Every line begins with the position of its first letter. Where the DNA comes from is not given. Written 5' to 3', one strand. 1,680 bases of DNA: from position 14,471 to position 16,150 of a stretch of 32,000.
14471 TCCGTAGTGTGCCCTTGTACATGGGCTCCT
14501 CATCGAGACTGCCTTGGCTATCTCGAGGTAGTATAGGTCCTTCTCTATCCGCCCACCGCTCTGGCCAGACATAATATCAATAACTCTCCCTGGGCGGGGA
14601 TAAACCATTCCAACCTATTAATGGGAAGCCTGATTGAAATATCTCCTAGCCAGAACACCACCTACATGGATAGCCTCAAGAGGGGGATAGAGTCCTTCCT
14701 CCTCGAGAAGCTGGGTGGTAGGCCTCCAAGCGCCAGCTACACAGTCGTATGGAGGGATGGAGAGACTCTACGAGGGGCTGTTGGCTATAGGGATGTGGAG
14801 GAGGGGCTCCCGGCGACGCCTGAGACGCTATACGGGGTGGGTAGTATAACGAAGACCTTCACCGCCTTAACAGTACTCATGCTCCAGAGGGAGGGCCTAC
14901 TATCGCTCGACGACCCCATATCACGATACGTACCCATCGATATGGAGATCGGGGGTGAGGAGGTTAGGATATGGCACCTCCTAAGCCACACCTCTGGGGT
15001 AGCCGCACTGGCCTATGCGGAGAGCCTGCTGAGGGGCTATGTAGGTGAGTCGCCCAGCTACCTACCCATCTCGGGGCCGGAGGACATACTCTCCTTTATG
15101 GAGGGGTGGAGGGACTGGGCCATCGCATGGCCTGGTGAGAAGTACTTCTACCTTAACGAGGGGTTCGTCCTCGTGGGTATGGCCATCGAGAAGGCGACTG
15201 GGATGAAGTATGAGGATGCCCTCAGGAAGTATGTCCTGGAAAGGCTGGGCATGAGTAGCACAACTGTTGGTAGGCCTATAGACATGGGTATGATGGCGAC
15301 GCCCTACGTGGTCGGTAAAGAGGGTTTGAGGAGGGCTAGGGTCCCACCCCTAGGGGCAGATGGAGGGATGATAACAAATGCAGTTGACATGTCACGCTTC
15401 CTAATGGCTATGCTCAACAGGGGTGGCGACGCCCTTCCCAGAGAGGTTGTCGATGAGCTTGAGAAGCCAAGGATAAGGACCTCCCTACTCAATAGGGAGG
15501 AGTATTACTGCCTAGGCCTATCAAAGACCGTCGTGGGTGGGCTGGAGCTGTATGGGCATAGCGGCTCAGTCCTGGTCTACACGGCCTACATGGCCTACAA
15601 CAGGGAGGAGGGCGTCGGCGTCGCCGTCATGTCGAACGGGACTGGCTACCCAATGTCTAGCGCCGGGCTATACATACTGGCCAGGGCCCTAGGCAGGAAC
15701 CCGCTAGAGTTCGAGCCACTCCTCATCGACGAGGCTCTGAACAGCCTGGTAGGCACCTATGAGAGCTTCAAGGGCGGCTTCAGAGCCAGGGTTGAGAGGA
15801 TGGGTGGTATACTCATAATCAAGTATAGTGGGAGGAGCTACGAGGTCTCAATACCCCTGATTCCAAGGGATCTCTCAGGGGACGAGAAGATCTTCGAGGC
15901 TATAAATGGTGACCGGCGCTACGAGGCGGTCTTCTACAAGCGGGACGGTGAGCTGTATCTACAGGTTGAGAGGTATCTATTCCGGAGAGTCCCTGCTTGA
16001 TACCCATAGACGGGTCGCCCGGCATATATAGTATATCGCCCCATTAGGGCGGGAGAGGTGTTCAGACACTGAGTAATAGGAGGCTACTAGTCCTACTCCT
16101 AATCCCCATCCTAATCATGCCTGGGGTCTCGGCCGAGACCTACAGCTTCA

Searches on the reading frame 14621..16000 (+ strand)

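Call 63: search_protein_families(library=pfam, proteins=[window:14621-16000:+], max_evalue=0.001)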
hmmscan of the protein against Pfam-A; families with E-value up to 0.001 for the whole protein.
window:14621-16000:+ (459 aa): 2 families
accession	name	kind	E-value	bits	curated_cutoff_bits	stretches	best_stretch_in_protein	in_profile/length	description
PF00144.29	Beta-lactamase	-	5.2e-59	200.5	27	1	41-349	19-319/329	Beta-lactamase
PF13969.11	Pab87_oct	-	3.1e-17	63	27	1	365-454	5-95/96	Pab87 octamerisation domain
